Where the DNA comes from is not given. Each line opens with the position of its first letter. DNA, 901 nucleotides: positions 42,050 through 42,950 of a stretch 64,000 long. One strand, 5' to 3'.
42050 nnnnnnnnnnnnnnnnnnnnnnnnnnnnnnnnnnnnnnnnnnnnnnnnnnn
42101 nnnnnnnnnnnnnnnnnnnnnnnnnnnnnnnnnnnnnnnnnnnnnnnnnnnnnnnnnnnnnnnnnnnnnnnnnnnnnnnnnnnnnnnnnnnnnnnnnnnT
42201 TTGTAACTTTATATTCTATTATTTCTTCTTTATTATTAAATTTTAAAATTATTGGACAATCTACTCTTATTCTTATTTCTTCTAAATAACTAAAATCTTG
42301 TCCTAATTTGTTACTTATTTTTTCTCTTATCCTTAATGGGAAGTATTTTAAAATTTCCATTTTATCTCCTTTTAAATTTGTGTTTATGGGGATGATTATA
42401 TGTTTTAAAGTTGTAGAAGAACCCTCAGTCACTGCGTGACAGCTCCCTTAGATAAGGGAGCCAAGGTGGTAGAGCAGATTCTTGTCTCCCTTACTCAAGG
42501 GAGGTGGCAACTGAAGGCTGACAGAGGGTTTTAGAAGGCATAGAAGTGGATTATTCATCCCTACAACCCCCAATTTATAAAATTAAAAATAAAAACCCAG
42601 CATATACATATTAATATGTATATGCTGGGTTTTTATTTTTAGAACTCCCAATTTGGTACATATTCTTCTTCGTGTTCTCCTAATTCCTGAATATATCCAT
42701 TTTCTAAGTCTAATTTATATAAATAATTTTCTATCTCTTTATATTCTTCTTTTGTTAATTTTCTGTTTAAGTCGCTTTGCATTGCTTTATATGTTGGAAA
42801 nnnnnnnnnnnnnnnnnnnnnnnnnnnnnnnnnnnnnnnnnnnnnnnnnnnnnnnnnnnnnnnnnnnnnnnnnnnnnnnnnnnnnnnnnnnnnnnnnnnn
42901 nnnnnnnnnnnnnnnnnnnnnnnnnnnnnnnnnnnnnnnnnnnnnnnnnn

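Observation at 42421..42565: GC-rich, highly structured ~145-nt element upstream of spoIIIAA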

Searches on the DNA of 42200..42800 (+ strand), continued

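Call 72: search_with_rna_model(model_id=R1, sources=[L100, L101, L102, L103, L104, L105, L107, L108, L109, L110, L111, L112, L113, L114, L115, L116, L117, L118], max_evalue=0.01)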
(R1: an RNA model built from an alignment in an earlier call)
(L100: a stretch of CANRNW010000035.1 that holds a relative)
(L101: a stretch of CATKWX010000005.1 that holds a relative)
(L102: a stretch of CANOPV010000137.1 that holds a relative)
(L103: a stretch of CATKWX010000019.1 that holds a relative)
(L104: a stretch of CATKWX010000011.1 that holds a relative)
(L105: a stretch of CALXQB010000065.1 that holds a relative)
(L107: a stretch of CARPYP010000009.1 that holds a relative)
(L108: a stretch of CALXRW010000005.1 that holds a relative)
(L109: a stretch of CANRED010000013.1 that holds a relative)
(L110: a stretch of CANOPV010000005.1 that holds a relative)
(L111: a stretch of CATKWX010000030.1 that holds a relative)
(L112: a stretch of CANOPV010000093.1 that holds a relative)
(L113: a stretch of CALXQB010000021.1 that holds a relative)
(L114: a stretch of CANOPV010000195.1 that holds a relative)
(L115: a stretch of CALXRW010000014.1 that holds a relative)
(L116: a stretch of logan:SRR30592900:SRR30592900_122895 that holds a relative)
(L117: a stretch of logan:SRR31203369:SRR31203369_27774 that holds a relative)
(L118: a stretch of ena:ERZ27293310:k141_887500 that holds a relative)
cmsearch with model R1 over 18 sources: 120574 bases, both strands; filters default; matches with E-value up to 0.01: 37.
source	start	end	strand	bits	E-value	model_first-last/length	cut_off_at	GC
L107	6279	6404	+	148.2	2.2e-43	1-126/126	no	0.51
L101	4290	4414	-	117.9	5e-34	1-126/126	no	0.48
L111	6241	6367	-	108.6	3.7e-31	1-126/126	no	0.49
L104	1773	1898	+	101.5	5.7e-29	1-126/126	no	0.49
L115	4361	4498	-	99.3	2.8e-28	1-126/126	no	0.44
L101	4288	4412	+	96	2.9e-27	1-126/126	no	0.49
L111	6239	6365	+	95.3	4.9e-27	1-126/126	no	0.5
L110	1374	1486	+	94.7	7.5e-27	1-126/126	no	0.5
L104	1775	1900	-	91.4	7.7e-26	1-126/126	no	0.5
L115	5485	5622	-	91.3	8.5e-26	1-126/126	no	0.41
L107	6281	6406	-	89.1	4e-25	1-126/126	no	0.51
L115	4359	4496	+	87.6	1.1e-24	1-126/126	no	0.44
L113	16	153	+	82.7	3.7e-23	1-126/126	no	0.44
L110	1376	1488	-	82.6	4e-23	1-126/126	no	0.5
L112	2890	3002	-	81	1.3e-22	1-126/126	no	0.51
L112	2888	3000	+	80.7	1.6e-22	1-126/126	no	0.52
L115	5483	5620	+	77.3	1.8e-21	1-126/126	no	0.41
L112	767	916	-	74.5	1.3e-20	1-126/126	no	0.45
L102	904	1075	-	74.4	1.4e-20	1-126/126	no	0.46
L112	765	914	+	72.4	5.7e-20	1-126/126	no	0.45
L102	902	1073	+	71.6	9.8e-20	1-126/126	no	0.46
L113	18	155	-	65.4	8e-18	1-126/126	no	0.44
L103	5437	5579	-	58.1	1.4e-15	1-126/126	no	0.48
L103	5435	5577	+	54.4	2e-14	1-126/126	no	0.48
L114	399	483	-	39.8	6.2e-10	1-126/126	no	0.39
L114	397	481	+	39.4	8.7e-10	1-126/126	no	0.38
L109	2790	2902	-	39.1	1e-09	1-126/126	no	0.49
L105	1179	1314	-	35.3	1.5e-08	1-126/126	no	0.4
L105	1177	1312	+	34.5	2.7e-08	1-126/126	no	0.4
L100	1294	1433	+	33.9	4.3e-08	1-126/126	no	0.44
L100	1172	1283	-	33.5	5.5e-08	1-126/126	no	0.52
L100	1159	1284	+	33.2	7e-08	1-126/126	no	0.52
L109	2787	2901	+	30.6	4.5e-07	1-126/126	no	0.5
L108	7016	7113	-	30.2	5.9e-07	1-126/126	no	0.39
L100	1296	1407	-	29.7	8.1e-07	1-126/126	no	0.46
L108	7038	7111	+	27.2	5.1e-06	1-126/126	no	0.45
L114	522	611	-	18.1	0.0032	1-126/126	no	0.51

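Call 77: search_rna_families(sources=[L014, L035, L097, L053, L021, L020, L099, L048, L039, L071, L061, L111, L101, L019, L023], threshold=gathering)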
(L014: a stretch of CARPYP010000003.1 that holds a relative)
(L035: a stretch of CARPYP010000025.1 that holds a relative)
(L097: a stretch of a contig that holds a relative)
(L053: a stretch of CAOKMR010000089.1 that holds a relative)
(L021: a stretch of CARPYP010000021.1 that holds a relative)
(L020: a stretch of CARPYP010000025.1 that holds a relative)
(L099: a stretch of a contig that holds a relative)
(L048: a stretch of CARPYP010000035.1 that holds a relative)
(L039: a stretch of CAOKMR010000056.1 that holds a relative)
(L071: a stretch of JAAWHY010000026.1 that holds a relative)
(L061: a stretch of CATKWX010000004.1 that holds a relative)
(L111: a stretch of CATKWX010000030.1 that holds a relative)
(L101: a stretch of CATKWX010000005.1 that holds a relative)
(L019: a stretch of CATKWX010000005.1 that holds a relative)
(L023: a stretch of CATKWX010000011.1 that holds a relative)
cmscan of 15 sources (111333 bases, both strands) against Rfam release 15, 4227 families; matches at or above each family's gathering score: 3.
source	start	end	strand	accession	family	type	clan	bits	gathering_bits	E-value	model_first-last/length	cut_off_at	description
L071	6133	6203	-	RF00005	tRNA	Gene; tRNA;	CL00001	67.4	29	2.8e-12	1-71/71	no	tRNA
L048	1120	1217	+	RF01831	THF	Cis-reg; riboswitch;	-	61.9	36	2.4e-11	1-99/99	no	THF (Tetrahydrofolate) riboswitch aptamer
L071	6031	6101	-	RF00005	tRNA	Gene; tRNA;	CL00001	53.7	29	1.6e-08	1-71/71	no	tRNA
